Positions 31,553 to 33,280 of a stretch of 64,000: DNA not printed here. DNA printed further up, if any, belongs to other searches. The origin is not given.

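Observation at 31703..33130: Truncated long-RSH: intact HD hydrolase, degenerate synthetase region, ends right after TGS (best candidate for an undescribed system)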

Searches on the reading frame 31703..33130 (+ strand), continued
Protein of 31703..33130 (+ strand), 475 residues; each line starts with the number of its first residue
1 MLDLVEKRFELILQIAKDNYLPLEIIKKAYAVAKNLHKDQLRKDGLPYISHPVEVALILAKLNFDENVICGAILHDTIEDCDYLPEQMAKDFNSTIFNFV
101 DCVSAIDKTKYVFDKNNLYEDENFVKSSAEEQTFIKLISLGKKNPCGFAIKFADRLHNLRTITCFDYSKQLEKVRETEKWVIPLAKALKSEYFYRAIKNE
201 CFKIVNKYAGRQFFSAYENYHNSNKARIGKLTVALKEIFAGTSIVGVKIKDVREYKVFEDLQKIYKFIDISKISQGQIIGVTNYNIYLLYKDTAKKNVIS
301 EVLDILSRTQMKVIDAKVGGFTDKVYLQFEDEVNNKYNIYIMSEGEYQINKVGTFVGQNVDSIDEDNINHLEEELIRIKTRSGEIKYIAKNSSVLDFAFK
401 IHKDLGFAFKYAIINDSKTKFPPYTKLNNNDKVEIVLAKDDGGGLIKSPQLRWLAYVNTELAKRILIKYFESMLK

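Call 41: find_encoding_contigs(protein=P0255, flank=1000, max_places=3)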
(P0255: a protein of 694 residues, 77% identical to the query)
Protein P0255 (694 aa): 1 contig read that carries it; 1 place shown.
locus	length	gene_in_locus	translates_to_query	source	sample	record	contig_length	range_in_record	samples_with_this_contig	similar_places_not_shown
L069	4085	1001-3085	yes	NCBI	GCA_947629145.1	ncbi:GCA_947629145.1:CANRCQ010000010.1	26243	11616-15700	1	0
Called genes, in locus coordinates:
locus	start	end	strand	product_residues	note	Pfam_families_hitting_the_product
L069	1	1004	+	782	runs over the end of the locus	PF01368:DHH, PF02272:DHHA1, PF17768:RecJ_OB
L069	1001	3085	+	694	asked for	PF13328:HD_4, PF04607:RelA_SpoT, PF02824:TGS, PF19296:RelA_AH, PF28438:RelA_RIS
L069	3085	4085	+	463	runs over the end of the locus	PF04055:Radical_SAM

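Call 61: search_protein_representatives(alignment_id=A1)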
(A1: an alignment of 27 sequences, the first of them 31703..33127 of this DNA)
Query: 27 sequences, 477 profile positions. Proteins with E-value up to 0.001 (for the whole library): 32269; up to 1e-10: 10656; up to 1e-30: 897. The best 150 are listed.
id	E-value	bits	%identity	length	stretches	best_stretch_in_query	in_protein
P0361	5.7e-214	727.8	-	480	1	4-476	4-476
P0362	2.5e-148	511.3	-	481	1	9-475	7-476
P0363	4.0e-141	487.6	-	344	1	1-309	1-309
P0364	5.8e-139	480.5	-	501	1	10-476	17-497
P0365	2.4e-135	468.5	-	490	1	1-475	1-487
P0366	1.0e-133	463.2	-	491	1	6-475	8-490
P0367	9.7e-130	450.0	-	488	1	5-475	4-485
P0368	3.1e-128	445.1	-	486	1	6-475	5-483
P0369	3.1e-120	418.7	-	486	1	6-475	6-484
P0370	7.1e-120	417.5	-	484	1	6-474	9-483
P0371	8.2e-120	417.3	-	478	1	7-475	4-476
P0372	5.2e-115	401.5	-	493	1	6-475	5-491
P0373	1.1e-113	397.1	-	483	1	6-474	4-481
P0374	3.4e-113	395.5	-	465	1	6-474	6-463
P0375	3.0e-112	392.4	-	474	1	12-474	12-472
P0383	8.8e-84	298.5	-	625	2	3-475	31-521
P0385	2.4e-76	274.0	-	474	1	1-475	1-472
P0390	5.1e-70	253.1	-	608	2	4-475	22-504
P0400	1.7e-64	234.9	-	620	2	5-474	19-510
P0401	2.8e-64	234.2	-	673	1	1-474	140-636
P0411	1.0e-61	225.7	-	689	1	10-475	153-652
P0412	3.6e-60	220.6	-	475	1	12-475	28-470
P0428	2.9e-55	204.5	-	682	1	3-474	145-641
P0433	6.1e-54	200.1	-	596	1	1-473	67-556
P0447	7.1e-50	186.7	-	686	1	1-474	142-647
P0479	2.1e-44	168.7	-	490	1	10-475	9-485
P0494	3.6e-42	161.3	-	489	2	9-261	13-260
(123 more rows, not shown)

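Call 63: search_protein_families(library=pfam, proteins=[P0401, P0411, P0428, P0447, P0383, P0390, P0400, P0385, P0412, P0433], max_evalue=0.01)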
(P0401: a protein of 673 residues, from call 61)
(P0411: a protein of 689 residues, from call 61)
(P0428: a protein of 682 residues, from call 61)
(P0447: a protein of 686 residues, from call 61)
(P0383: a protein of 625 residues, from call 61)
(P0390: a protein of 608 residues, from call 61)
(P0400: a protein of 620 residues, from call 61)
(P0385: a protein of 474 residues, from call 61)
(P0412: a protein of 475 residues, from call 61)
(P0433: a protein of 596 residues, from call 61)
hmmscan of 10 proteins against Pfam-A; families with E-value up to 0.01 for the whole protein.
P0401 (673 aa): 3 families
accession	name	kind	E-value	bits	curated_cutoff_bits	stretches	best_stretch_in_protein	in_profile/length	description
PF13328.12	HD_4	-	5e-25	88.5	27.2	1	169-324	1-149/156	HD domain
PF02824.27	TGS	-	3.2e-08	33.9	22.2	1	534-595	1-59/60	TGS domain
PF01966.28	HD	-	2.9e-05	24.8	22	1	188-298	1-115/116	HD domain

P0411 (689 aa): 3 families
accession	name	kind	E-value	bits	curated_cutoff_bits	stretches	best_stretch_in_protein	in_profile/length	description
PF13328.12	HD_4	-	1.1e-23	84.1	27.2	1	173-331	1-149/156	HD domain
PF02824.27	TGS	-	8.8e-12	45.3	22.2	1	557-610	6-59/60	TGS domain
PF01966.28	HD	-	6.5e-05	23.6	22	1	192-305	1-115/116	HD domain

P0428 (682 aa): 3 families
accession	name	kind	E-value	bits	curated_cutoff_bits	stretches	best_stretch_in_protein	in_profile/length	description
PF13328.12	HD_4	-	1.5e-23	83.6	27.2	1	172-327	1-149/156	HD domain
PF02824.27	TGS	-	3.2e-10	40.3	22.2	1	540-599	1-60/60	TGS domain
PF01966.28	HD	-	2.5e-08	34.7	22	1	191-301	1-115/116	HD domain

P0447 (686 aa): 3 families
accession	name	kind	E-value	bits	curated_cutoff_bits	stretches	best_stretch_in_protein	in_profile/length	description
PF13328.12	HD_4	-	5.6e-23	81.8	27.2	1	171-326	1-149/156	HD domain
PF02824.27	TGS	-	1.3e-12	48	22.2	1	547-607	1-60/60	TGS domain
PF01966.28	HD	-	1.1e-05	26.2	22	1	191-229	2-48/116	HD domain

P0383 (625 aa): 3 families
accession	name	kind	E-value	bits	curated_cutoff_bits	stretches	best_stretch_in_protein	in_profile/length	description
PF13328.12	HD_4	-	2.4e-29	102.5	27.2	1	59-212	1-155/156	HD domain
PF02824.27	TGS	-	7.3e-22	77.6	22.2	2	421-481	1-59/60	TGS domain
PF01966.28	HD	-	6.8e-07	30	22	1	79-180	2-115/116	HD domain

P0390 (608 aa): 3 families
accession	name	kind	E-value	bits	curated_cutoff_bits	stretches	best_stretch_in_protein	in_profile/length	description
PF13328.12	HD_4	-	9.7e-29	100.6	27.2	1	48-200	1-154/156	HD domain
PF02824.27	TGS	-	1.6e-14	54.1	22.2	2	406-464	3-59/60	TGS domain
PF01966.28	HD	-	1.9e-06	28.6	22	1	68-169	2-115/116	HD domain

P0400 (620 aa): 3 families
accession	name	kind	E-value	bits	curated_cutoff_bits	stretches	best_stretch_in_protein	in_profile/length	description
PF13328.12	HD_4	-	4.6e-28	98.4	27.2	1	44-198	1-153/156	HD domain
PF02824.27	TGS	-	2.3e-09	37.6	22.2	1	411-471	1-59/60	TGS domain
PF01966.28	HD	-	1.4e-05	25.8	22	1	64-168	2-115/116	HD domain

P0385 (474 aa): 6 families
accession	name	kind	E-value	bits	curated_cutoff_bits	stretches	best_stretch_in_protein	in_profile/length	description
PF13328.12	HD_4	-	8.7e-22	78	27.2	1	31-180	1-151/156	HD domain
PF02824.27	TGS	-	2e-13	50.6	22.2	1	374-434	1-59/60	TGS domain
PF01966.28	HD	-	4.9e-08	33.7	22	1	50-151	1-115/116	HD domain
PF12917.13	YfbR-like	-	0.0019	18.4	25.9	1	69-152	56-138/182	5'-deoxynucleotidase YfbR-like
PF01853.24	MOZ_SAS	-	0.0029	17.7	32.2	1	52-110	116-172/180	MOZ/SAS family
PF13463.12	HTH_27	-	0.0054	17.4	22.2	0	73-123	6-56/68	Winged helix DNA-binding domain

P0412 (475 aa): 3 families
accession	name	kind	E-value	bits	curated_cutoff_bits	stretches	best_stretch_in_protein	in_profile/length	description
PF13328.12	HD_4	-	4.6e-20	72.4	27.2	1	47-192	3-152/156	HD domain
PF02824.27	TGS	-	3.7e-10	40.1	22.2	1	372-432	2-59/60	TGS domain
PF01966.28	HD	-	6.6e-05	23.6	22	1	64-162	1-115/116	HD domain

P0433 (596 aa): 3 families
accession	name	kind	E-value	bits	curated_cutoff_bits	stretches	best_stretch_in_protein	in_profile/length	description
PF13328.12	HD_4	-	4.1e-27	95.3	27.2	1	96-250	8-152/156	HD domain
PF02824.27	TGS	-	5e-11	42.9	22.2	1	460-515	1-56/60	TGS domain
PF01966.28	HD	-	1e-07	32.7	22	1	112-221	2-115/116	HD domain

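Call 65: find_encoding_contigs(protein=P0385, flank=4000, max_places=3)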
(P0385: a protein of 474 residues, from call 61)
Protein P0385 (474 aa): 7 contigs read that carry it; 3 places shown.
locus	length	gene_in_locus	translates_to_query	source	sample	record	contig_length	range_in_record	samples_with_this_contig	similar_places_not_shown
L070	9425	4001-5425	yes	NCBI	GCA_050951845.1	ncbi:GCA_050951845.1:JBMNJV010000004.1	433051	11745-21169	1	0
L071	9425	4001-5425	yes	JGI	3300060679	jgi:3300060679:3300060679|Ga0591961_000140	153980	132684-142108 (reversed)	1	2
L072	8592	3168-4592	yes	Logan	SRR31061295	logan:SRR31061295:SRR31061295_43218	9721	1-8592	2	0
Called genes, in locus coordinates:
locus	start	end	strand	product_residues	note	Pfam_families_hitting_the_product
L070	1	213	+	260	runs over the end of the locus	PF00218:IGPS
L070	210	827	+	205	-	PF00697:PRAI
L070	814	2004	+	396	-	PF00291:PALP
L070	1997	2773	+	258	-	PF00290:Trp_syntA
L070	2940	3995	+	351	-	PF01381:HTH_3 (weak)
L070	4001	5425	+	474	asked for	PF13328:HD_4, PF01966:HD, PF02824:TGS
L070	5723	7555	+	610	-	PF10589:NADH_4Fe-4S, PF14691:Fer4_20, PF07992:Pyr_redox_2 (weak), PF01266:DAO (weak), PF07992:Pyr_redox_2, PF12831:FAD_oxidored (weak), PF13450:NAD_binding_8, PF13738:Pyr_redox_3 (weak), +3 more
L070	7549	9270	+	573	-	PF00111:Fer2, PF13510:Fer2_4, PF10588:NADH-G_4Fe-4S_3, PF12838:Fer4_7, PF22117:Fer4_Nqo3 (weak), PF02906:Fe_hyd_lg_C, PF02256:Fe_hyd_SSU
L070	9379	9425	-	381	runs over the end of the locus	PF05816:TelA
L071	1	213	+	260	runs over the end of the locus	PF00218:IGPS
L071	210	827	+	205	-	PF00697:PRAI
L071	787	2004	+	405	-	PF00291:PALP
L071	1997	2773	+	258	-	PF00290:Trp_syntA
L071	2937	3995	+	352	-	PF01381:HTH_3 (weak)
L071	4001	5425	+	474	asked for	PF13328:HD_4, PF01966:HD, PF02824:TGS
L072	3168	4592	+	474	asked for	PF13328:HD_4, PF01966:HD, PF02824:TGS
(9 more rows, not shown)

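Call 66: find_encoding_contigs(protein=P0401, flank=4000, max_places=2)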
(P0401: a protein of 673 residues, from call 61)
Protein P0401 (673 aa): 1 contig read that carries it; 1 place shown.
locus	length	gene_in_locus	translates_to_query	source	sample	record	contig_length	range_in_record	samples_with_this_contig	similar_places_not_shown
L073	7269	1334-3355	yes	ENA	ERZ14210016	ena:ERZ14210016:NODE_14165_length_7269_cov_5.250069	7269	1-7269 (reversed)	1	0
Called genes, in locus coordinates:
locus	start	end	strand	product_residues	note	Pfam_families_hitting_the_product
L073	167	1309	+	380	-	-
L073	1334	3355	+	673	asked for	PF13328:HD_4, PF02824:TGS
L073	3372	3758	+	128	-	-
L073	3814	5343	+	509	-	PF00817:IMS, PF11799:IMS_C (faint)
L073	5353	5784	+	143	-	-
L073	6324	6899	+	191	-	-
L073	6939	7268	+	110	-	?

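Call 67: find_encoding_contigs(protein=P0390, flank=4000, max_places=2)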
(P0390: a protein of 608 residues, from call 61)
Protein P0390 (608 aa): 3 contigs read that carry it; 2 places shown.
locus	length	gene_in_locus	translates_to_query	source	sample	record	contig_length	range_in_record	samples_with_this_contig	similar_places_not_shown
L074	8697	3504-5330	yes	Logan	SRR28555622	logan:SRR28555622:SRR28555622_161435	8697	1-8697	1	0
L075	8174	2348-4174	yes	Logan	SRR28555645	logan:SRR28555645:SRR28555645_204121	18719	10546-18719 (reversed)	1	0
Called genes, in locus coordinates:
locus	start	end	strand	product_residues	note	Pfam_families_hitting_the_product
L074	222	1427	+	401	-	PF00512:HisKA, PF02518:HATPase_c, PF00072:Response_reg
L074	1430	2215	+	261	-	-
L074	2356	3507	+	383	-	-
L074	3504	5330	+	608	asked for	PF13328:HD_4, PF01966:HD (weak), PF02824:TGS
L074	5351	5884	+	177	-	PF01025:GrpE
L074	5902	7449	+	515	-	PF00012:HSP70, PF06723:MreB_Mbl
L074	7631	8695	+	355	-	?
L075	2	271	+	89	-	?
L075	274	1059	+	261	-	-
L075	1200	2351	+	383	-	-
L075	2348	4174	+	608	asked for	PF13328:HD_4, PF01966:HD (weak), PF02824:TGS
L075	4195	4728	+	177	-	PF01025:GrpE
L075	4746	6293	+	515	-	PF00012:HSP70, PF06723:MreB_Mbl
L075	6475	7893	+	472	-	PF01841:Transglut_core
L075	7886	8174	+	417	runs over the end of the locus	PF14284:PcfJ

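Call 68: find_encoding_contigs(protein=P0479, flank=4000, max_places=2)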
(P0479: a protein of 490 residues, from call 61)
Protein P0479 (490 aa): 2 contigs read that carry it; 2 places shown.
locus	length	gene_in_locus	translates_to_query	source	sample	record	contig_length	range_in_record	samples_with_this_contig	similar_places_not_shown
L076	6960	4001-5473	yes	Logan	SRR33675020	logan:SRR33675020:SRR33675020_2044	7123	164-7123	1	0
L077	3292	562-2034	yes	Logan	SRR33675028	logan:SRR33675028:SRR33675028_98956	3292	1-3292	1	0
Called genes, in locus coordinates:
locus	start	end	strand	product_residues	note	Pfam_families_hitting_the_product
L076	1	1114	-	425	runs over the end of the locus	?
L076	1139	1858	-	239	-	PF00149:Metallophos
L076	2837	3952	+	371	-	-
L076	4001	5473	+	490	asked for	PF13328:HD_4, PF01966:HD (weak), PF02824:TGS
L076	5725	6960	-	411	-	?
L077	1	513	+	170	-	?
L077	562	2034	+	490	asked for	PF13328:HD_4, PF01966:HD (weak), PF02824:TGS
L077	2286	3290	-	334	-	?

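Call 73: find_related_loci(query=A1, collection=viral_contigs, flank=5000)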
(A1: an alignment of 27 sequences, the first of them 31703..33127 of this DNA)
Query A1 (475 aa) in viral_contigs; peptide patterns used: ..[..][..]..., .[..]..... (x = any residue, [..] = any of these).
473 stretches matched a pattern; 315 encode a relative of the query (tblastn E <= 1e-3); the best 80 are kept; 80 distinct loci.
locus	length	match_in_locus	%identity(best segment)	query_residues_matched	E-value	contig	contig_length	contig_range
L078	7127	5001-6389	33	23-470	2e-17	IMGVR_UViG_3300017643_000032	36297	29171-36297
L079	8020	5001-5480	32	13-197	7e-17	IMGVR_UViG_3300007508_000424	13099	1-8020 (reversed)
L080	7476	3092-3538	33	11-172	4e-15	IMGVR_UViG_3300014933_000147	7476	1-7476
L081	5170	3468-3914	33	11-172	3e-15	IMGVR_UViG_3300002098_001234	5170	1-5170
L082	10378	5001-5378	38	25-163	2e-17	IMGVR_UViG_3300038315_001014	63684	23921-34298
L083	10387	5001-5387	34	22-163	7e-15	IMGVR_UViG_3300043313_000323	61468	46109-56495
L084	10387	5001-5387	33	24-166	2e-14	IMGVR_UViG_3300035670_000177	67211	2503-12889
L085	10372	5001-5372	35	29-166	3e-14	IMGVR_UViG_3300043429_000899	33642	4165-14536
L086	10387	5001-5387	34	25-166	4e-14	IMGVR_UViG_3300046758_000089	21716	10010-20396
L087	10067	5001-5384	29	22-166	7e-14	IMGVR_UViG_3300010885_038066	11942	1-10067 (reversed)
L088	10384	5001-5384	29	22-166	7e-14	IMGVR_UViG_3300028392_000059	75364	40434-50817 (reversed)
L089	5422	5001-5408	28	24-180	8e-14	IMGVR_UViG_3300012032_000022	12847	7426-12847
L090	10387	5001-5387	34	25-166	2e-13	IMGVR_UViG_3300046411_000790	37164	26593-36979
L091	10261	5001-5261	42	14-100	3e-13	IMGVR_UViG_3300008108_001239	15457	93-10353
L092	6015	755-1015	42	14-100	3e-13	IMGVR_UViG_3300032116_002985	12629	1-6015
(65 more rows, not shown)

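Call 74: search_dna_similar(query=window:31703-33127:+, collection=plasmids, mode=protein, max_rows=12)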
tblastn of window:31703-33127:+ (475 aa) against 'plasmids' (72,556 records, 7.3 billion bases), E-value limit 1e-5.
Records with a match: 98; places in all: 106; records where one place covers at least 80% of the query: 19.
Best place of each record, by identity: <60% 98.
By first word of the organism name: Candidatus 12; Azospirillum 8; Klebsiella 7; Rickettsia 7; Sinorhizobium 4; Escherichia 4; Acinetobacter 4; Burkholderia 4; Bacillus 3; Neisseria 2; and 39 more.
By predicted mobility (MOB-suite, as given by PLSDB): non-mobilizable 83; mobilizable 12; conjugative 3.
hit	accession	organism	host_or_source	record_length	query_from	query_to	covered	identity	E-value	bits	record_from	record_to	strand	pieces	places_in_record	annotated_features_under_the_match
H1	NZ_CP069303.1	Shinella sp. PSBB067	monoisolate,Minnesota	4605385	7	459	95%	25.3%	2e-24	114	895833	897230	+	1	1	none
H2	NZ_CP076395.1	Sphingopyxis indica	Single cell,HCH dumpsite soil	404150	7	472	98%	24.3%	5e-22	107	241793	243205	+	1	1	bifunctional (p)ppGpp synthetase/guanosine-3',5'-bis(diphosphate) ...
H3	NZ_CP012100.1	Bacillus thuringiensis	whole organism,soil sample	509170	23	462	93%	25.5%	8e-11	93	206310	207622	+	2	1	none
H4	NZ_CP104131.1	Sinorhizobium sp. K101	Phaseolus vulgaris,cell ...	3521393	7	453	94%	24.7%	3e-22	107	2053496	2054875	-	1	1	none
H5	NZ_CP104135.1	Sinorhizobium sp. C101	Phaseolus vulgaris,cell ...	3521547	7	453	94%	24.7%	3e-22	107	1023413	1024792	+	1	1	none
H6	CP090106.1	Sinorhizobium meliloti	Medicago,Cell culture,Plant nodule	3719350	7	453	94%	24.3%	1e-23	112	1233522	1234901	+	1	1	bifunctional (p)ppGpp synthetase/guanosine-3',5'-bis(diphosphate) ...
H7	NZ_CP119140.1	Neisseria gonorrhoeae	Homo sapiens,whole organism,blood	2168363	26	457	91%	24.7%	6e-23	110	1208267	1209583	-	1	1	none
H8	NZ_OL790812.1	Proteus mirabilis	-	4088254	9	454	94%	23.9%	2e-22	108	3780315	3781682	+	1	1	none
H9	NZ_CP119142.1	Neisseria gonorrhoeae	Homo sapiens,whole organism,synovial ...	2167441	26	457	91%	24.5%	8e-23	109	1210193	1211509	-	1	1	none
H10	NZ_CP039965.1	Pseudorhodobacter turbinis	single bacterial isolate,Turban shell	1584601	19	454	92%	24.1%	2e-25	117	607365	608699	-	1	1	record has no annotation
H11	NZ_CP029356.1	Azospirillum thermophilum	cell culture,hot spring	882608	7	472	98%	21.9%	1e-21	105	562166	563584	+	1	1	bifunctional (p)ppGpp synthetase/guanosine-3',5'-bis(diphosphate) ...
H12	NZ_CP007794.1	Azospirillum argentinense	Triticum aestivum L.,Root,wheat ...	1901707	7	439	91%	23.5%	9e-21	103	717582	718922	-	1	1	record has no annotation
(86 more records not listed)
